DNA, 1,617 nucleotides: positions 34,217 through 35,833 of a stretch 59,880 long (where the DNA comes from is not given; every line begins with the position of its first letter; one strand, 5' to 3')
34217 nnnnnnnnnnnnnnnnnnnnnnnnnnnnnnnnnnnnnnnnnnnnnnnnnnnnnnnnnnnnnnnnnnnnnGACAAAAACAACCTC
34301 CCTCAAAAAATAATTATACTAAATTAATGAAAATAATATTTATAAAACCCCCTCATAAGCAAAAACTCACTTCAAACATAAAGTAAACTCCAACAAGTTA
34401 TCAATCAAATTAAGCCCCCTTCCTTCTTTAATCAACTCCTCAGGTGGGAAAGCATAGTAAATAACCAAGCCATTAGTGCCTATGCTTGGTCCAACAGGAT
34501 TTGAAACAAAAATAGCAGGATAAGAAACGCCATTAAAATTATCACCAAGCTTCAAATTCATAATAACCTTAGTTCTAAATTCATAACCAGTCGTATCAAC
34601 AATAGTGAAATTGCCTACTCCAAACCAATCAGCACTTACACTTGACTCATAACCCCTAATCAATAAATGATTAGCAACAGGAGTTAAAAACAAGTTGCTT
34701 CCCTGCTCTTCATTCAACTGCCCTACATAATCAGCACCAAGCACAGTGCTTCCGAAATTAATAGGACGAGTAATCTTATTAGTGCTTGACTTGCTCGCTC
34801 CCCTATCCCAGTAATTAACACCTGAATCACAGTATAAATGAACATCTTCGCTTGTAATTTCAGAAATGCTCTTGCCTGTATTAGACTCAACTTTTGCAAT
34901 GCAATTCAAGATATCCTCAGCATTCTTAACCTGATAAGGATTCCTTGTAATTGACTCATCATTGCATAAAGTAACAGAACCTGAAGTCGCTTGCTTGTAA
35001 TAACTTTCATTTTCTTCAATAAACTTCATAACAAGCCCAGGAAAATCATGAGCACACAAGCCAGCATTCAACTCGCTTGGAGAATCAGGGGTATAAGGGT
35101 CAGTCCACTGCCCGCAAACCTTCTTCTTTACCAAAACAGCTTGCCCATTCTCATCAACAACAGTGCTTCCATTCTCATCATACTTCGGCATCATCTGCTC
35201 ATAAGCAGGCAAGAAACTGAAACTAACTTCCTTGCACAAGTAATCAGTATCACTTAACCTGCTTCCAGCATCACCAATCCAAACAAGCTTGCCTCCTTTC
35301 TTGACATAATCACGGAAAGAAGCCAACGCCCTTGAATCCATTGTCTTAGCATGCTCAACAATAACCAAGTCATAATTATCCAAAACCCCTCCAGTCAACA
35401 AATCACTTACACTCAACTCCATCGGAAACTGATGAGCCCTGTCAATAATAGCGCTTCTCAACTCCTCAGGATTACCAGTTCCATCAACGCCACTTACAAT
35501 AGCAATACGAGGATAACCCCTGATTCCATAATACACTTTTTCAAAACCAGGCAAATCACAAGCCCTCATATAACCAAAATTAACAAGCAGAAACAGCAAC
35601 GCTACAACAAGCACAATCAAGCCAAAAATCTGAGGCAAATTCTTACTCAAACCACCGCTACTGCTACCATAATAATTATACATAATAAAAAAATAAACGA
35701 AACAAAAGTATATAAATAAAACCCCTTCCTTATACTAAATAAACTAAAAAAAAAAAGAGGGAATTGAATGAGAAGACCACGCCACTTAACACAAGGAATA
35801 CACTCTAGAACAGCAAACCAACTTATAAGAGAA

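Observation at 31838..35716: Tandem triplet of signal-anchored 'YY - TM - C-x-x-P-G' paralogues: candidate undescribed cell-surface module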

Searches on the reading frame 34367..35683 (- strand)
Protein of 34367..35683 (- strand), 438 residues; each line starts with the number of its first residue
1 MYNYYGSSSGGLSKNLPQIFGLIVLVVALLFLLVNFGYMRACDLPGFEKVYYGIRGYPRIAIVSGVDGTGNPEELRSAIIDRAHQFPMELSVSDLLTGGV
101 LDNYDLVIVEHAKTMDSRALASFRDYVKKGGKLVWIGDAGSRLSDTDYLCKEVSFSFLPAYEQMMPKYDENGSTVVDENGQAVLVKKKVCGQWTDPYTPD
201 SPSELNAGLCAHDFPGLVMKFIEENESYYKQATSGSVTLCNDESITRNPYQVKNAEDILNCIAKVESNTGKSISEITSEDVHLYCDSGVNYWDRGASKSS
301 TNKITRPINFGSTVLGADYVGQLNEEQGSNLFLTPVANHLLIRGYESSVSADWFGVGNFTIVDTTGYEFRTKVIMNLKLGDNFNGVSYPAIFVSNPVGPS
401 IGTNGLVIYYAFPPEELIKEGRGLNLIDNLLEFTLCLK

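Call 3: search_protein_families(library=pfam, proteins=[window:34367-35683:-], max_evalue=10)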
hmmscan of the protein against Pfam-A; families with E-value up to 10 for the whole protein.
window:34367-35683:- (438 aa): 5 families
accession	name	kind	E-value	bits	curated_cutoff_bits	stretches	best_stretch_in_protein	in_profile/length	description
PF09822.16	ABC_transp_aux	-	0.0011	18.7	34.7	1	86-140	28-83/288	ABC-type uncharacterized transport system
PF06283.17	ThuA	-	0.021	15.5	33.4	1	82-141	28-90/209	Trehalose utilisation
PF22369.2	GLMA_2nd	-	0.032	14.4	27.7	1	92-136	35-81/138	GLMA-like, second domain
PF18917.5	LiaI-LiaF-like_TM1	-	0.039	14.5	27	1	19-39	2-22/42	LiaI-LiaF-like transmembrane region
PF08532.16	Glyco_hydro_42M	-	0.19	11.6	25.8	1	101-135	55-89/207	Beta-galactosidase trimerisation domain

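Call 4: search_protein_families(library=ncbifam, proteins=[window:34367-35683:-], max_evalue=10)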
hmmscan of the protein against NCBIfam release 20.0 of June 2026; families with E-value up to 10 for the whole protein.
window:34367-35683:- (438 aa): 0 families

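Call 18: find_homologous_proteins(query=window:34367-35683:-, max_evalue=0.001)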
Query window:34367-35683:- (438 aa): 45 proteins with E <= 0.001 among 8000 candidates.
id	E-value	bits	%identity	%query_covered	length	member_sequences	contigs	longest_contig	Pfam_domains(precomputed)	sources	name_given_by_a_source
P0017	1.9e-297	1004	100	100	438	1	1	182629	-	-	-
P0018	3.1e-223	759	76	100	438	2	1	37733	-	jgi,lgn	-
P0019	6.3e-212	722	71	100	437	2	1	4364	-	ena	-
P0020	3.3e-202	690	74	91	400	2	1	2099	-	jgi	-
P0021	8.0e-172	590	67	87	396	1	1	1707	PF09822.17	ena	-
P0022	3.1e-118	413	46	97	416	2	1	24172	-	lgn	-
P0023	8.8e-118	412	47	97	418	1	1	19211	-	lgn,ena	-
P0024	2.7e-114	400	46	97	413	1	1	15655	-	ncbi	ncbi:MAG: hypothetical protein QXO69_01800 [archaeon]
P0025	1.8e-113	398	46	97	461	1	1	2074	-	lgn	-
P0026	1.6e-112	395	46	97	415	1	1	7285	-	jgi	jgi:hypothetical protein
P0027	4.9e-110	386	46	97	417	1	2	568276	-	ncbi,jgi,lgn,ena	-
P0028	1.7e-109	385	44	97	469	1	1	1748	-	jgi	jgi:hypothetical protein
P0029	3.4e-108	380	44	97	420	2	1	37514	-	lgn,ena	-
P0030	7.9e-103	363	45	97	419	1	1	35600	PF09822.17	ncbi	-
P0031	2.4e-101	358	45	97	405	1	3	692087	-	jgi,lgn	jgi:hypothetical protein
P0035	1.1e-93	333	41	97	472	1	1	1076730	-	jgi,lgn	jgi:hypothetical protein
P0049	3.8e-19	87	40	30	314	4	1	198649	-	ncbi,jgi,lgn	ncbi:MAG: hypothetical protein WC915_00135 [archaeon]|jgi:hypothetical protein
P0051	2.2e-17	81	41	24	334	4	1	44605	-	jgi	-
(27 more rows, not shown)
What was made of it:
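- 34367..35683 (-): g1: 438-aa type II membrane protein. Short N-tail, TM helix at residues ~16-38, juxtamembrane C42-D-L-P-G, then a class-I GATase-like ectodomain carrying a Cys-rich inserted subdomain. 45 homologs (call 18).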

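Call 19: find_encoding_contigs(protein=P0035, flank=7000, max_places=2)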
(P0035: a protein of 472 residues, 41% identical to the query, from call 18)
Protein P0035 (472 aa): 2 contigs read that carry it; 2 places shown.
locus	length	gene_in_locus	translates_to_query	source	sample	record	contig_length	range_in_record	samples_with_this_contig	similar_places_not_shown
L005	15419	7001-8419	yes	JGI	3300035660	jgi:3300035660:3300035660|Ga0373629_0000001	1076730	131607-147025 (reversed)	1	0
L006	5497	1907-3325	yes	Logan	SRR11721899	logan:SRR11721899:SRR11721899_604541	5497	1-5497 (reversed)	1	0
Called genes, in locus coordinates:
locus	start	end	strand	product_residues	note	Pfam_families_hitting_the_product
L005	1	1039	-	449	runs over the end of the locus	PF00149:Metallophos, PF12850:Metallophos_2 (faint)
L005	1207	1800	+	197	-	-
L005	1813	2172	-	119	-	PF04430:DUF498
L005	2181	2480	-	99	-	-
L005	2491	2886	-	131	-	PF00885:DMRL_synthase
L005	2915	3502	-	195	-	PF00677:Lum_binding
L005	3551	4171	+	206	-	PF09335:VTT_dom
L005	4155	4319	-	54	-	PF03911:Sec61_beta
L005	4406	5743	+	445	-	PF02878:PGM_PMM_I, PF02879:PGM_PMM_II, PF02880:PGM_PMM_III, PF00408:PGM_PMM_IV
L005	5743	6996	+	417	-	PF00483:NTP_transferase, PF12804:NTP_transf_3, PF24894:Hexapep_GlmU (faint), PF25084:LbH_EIF2B (weak), PF25087:GMPPB_C, PF00132:Hexapep, PF14602:Hexapep_2 (weak)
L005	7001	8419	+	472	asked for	-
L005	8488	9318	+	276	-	-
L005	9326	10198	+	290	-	-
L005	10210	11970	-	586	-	PF04675:DNA_ligase_A_N, PF01068:DNA_ligase_A_M, PF04679:DNA_ligase_A_C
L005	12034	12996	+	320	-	PF04312:DUF460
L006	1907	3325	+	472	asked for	-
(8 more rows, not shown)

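Call 20: find_encoding_contigs(protein=P0049, flank=7000, max_places=2)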
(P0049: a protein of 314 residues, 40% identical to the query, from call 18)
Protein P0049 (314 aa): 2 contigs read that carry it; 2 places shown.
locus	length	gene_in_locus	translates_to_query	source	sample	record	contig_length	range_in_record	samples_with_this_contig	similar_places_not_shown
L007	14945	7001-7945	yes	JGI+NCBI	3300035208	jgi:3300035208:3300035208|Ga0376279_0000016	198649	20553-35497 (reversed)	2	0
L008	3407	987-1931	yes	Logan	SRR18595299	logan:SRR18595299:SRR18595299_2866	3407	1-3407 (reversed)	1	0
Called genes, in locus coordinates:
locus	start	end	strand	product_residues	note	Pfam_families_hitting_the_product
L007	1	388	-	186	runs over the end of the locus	-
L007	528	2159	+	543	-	PF00118:Cpn60_TCP1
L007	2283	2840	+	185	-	PF00625:Guanylate_kin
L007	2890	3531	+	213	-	PF05552:MS_channel_1st_1 (weak)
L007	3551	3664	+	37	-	-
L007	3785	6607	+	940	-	PF00133:tRNA-synt_1, PF09334:tRNA-synt_1g, PF08264:Anticodon_1, PF19302:DUF5915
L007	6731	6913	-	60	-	PF03911:Sec61_beta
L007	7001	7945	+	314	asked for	-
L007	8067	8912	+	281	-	-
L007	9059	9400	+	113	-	PF01918:Alba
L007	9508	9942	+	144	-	-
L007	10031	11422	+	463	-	PF02788:RuBisCO_large_N, PF00016:RuBisCO_large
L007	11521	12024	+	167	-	-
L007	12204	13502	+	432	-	PF01935:DUF87 (weak)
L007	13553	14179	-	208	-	-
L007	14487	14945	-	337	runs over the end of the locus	-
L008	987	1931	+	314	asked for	-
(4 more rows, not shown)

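Call 21: find_encoding_contigs(protein=P0031, flank=7000, max_places=2)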
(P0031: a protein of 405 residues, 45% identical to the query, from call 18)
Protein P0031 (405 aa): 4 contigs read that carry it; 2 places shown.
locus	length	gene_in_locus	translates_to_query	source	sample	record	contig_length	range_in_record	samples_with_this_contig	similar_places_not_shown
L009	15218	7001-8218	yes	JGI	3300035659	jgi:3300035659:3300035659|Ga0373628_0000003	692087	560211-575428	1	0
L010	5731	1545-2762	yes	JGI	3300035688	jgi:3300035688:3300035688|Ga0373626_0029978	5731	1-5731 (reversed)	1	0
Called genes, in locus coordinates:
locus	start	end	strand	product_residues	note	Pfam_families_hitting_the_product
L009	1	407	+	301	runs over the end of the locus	PF02775:TPP_enzyme_C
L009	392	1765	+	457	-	PF02629:CoA_binding, PF13380:CoA_binding_2, PF13607:Succ_CoA_lig, PF19045:Ligase_CoA_2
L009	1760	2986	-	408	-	PF00149:Metallophos, PF12850:Metallophos_2 (faint)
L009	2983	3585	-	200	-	PF26324:HopBF1_kinase (faint)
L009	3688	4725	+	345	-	PF00586:AIRS, PF02769:AIRS_C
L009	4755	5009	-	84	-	-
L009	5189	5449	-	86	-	PF13192:Thioredoxin_3, PF01323:DSBA (faint)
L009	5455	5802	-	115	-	PF04430:DUF498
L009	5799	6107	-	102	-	-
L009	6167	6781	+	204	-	PF09335:VTT_dom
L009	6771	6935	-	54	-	PF03911:Sec61_beta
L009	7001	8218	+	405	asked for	-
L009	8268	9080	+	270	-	-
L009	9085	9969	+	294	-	-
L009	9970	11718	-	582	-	PF04675:DNA_ligase_A_N, PF01068:DNA_ligase_A_M, PF09414:RNA_ligase (weak), PF04679:DNA_ligase_A_C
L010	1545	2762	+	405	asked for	-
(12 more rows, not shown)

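Call 38: find_related_loci(query=A3, collection=genome_contigs, flank=6000)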
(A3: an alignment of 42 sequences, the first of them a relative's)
Query A3 (438 aa) in genome_contigs; peptide patterns used: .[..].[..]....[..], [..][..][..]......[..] (x = any residue, [..] = any of these).
83 stretches matched a pattern; 43 encode a relative of the query (tblastn E <= 1e-3); 43 distinct loci.
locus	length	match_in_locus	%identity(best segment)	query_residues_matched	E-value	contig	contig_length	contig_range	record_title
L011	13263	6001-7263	46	1-438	8e-117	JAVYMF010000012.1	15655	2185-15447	MAG: archaeon isolate DPZ-2_202101_bins_94 DPZ-2_202101_bins_94_scaffold_12, whole genome shotgun sequence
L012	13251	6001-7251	45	13-438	8e-107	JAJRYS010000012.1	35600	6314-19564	MAG: archaeon isolate Dive96_bin3.463 k141_1049635, whole genome shotgun sequence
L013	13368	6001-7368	36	11-438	2e-84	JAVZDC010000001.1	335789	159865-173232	MAG: archaeon isolate DRTY-6_201705_bins_95 DRTY-6_201705_bins_95_scaffold_1, whole genome shotgun sequence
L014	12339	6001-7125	40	35-436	2e-84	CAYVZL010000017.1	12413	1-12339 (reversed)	MAG TPA_asm: Candidatus Micrarchaeota archaeon isolate binchicken_co266_294 genome assembly, contig: NODE_8965_length_12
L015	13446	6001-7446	37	14-435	1e-83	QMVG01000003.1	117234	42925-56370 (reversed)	MAG: Candidatus Micrarchaeota archaeon isolate B47_G15 B47_Guay15_scaffold_00003, whole genome shotgun sequence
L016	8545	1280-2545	38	12-435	2e-81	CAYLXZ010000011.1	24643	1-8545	MAG TPA_asm: Candidatus Micrarchaeota archaeon isolate ERP127260_co1_113 genome assembly, contig: NODE_763_length_24643_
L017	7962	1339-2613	35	1-435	2e-69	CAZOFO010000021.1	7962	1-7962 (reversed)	MAG TPA_asm: Candidatus Micrarchaeota archaeon isolate binchicken_co32_197 genome assembly, contig: NODE_16193_length_79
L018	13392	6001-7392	34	10-436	4e-69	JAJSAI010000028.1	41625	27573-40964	MAG: archaeon isolate Dive96_bin4.413 k141_4713117, whole genome shotgun sequence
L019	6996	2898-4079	34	33-437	9e-61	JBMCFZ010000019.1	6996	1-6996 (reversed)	MAG: archaeon isolate C5M10_49 NODE_5050_length_6996_cov_6.403112, whole genome shotgun sequence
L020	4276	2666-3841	35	12-415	2e-59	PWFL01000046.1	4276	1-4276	MAG: Candidatus Iainarchaeum archaeon isolate T1Sed10_39R1 T1-Sed10-C28308, whole genome shotgun sequence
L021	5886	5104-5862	35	9-244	1e-49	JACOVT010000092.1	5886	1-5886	MAG: Candidatus Micrarchaeota archaeon isolate NC_groundwater_107_Ag_S-0.2um_55_27 S_p2_S4_170907_scaffold_2502815, whol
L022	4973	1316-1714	41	18-147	7e-24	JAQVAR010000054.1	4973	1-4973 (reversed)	MAG: Candidatus ainarchaeum sp. isolate STD2_46 NODE_75071_length_4973_cov_4.011762_Sandtown_D2, whole genome shotgun se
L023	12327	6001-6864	41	18-430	1e-23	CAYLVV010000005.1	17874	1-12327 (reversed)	MAG TPA_asm: uncultured archaeon isolate binchicken_co6_177 genome assembly, contig: NODE_3237_length_17874_cov_4.661766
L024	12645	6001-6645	28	5-216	5e-23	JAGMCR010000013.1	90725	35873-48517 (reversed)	MAG: Candidatus Iainarchaeum archaeon isolate RS_17_2 ZL495.bin.2.fa_13, whole genome shotgun sequence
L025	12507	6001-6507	32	6-171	9e-22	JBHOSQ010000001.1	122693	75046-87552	Archaeon isolate SAG AM-311-L14 NODE_1_length_122693_cov_31.621936, whole genome shotgun sequence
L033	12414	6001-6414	38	18-152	4e-18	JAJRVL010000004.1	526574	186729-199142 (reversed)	MAG: archaeon isolate Dive96_bin10.390 k141_1853870, whole genome shotgun sequence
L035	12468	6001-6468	37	13-171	9e-18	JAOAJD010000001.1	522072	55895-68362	MAG: Candidatus Iainarchaeum archaeon isolate SKW153 NODE_1_length_522072_cov_13.571285, whole genome shotgun sequence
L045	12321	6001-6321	43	50-151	3e-14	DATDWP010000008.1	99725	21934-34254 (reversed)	MAG TPA_asm: archaeon isolate SMAG_U8115 k141_218588, whole genome shotgun sequence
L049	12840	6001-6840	34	23-419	2e-13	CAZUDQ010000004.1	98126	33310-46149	MAG TPA_asm: uncultured archaeon isolate binchicken_co181_199 genome assembly, contig: NODE_164_length_98126_cov_10.0268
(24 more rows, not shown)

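Call 45: predict_structure(alignment_id=A3)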
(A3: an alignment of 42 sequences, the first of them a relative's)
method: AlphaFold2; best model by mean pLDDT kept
length: 438 residues; sequences in the alignment: 42
mean_pLDDT: 90.3   pTM: 0.85
mean pLDDT of the five models: 90.3, 90.0, 89.0, 88.6, 88.1
residues with pLDDT >= 90: 338; 70-90: 69; 50-70: 25; < 50: 6
segments of 3 or more residues with pLDDT < 50: 1-3, 349-351
pLDDT, mean of each block of 10 residues (from residue 1): 52 83 95 90 92 93 96 96 94 88 96 95 94 96 94 97 95 96 96 97 95 96 97 94 94 96 97 97 88 91 91 95 77 87 73 69 93 90 83 85 82 88 88 90
secondary structure, 60 per line:
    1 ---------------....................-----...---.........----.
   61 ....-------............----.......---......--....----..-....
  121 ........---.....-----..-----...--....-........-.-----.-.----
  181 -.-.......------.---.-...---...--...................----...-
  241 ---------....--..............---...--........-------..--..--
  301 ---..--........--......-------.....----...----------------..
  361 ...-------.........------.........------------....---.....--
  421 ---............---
elements in order: H16-35 H47-55 E60-64 H72-83 E88-91 H98-103 E106-109 H117-128 E132-136 E149-151 E154-157 E159-166 E184-190 E209-211 H214-232 E237-239 E250-253 H256-269 H278-285 H310-315 E318-323 E331-335 E359-363 E371-379 E386-394 E407-410 H414-418 H424-435
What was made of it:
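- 34367..35683 (-): AF2 mean pLDDT 90.3 (call 45).
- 34820..35248 (-): Insertion in g1 (residues ~146-288) between the beta4 'GDAG' elbow and the conserved Trp. It holds six of the eight cysteines. It is absent from g2, g3 and the short Iainarchaeota-type g1. Modelled with pLDDT >90 (call 45).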

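Call 48: fold_search(model_id=the predicted structure, library=pdb)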
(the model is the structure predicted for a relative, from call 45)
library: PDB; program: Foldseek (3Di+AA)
matches with E <= 10: 1502; with E <= 0.001: 22
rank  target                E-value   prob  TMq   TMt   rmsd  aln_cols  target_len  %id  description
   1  5xb7_F                2.2e-05  1.00  0.35  0.23  14.1       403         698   10  GH42 alpha-L-arabinopyranosidase from Bifidobacterium animalis subsp. lactis Bl-04 (released 2017-11-01)
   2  5xb7_A                2.4e-05  0.98  0.18  0.12  25.3       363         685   12  GH42 alpha-L-arabinopyranosidase from Bifidobacterium animalis subsp. lactis Bl-04 (released 2017-11-01)
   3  5xb7_E                4.4e-05  1.00  0.35  0.23  13.9       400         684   10  GH42 alpha-L-arabinopyranosidase from Bifidobacterium animalis subsp. lactis Bl-04 (released 2017-11-01)
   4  5xb7_B                5.2e-05  0.98  0.18  0.11  24.6       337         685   12  GH42 alpha-L-arabinopyranosidase from Bifidobacterium animalis subsp. lactis Bl-04 (released 2017-11-01)
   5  5e9a_A                8.5e-05  1.00  0.33  0.22  13.4       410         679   10  Crystal structure analysis of the cold-adamped beta-galactosidase from Rahnella sp. R3 (released 2016-10-26)
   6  5xb7_C                1.3e-04  1.00  0.34  0.22  14.3       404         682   10  GH42 alpha-L-arabinopyranosidase from Bifidobacterium animalis subsp. lactis Bl-04 (released 2017-11-01)
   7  8ibt_A                2.0e-04  1.00  0.32  0.21  15.3       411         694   11  Crystal structure of GH42 beta-galactosidase BiBga42A from Bifidobacterium longum subspecies infantis E318S mutant in  (released 2023-06-07)
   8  5xb7_D                2.0e-04  0.89  0.18  0.12  24.2       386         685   12  GH42 alpha-L-arabinopyranosidase from Bifidobacterium animalis subsp. lactis Bl-04 (released 2017-11-01)
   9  4uni_C                2.2e-04  0.90  0.17  0.11  25.4       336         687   10  beta-(1,6)-galactosidase from Bifidobacterium animalis subsp. lactis Bl-04 in complex with galactose (released 2014-10-15)
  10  8ibr                  3.0e-04  0.91  0.16  0.11  25.0       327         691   12  Crystal structure of GH42 beta-galactosidase BiBga42A from Bifidobacterium longum subspecies infantis in complex with gl (released 2023-06-07)
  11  4uni_B                3.0e-04  0.87  0.17  0.11  25.5       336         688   10  beta-(1,6)-galactosidase from Bifidobacterium animalis subsp. lactis Bl-04 in complex with galactose (released 2014-10-15)
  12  5e9a_B                4.4e-04  1.00  0.33  0.22  14.2       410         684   10  Crystal structure analysis of the cold-adamped beta-galactosidase from Rahnella sp. R3 (released 2016-10-26)
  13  7omi_FFF              4.4e-04  1.00  0.17  0.12  26.5       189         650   15  Bs164 in complex with mannocyclophellitol epoxide (released 2022-02-02)
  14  8ibs_A                5.0e-04  1.00  0.18  0.12  25.7       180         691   18  Crystal structure of GH42 beta-galactosidase BiBga42A from Bifidobacterium longum subspecies infantis E160A/E318A muta (released 2023-06-07)
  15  3d54_D                5.3e-04  0.97  0.15  0.29  24.4       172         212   12  Structure of PurLQS from Thermotoga maritima (released 2008-07-22)
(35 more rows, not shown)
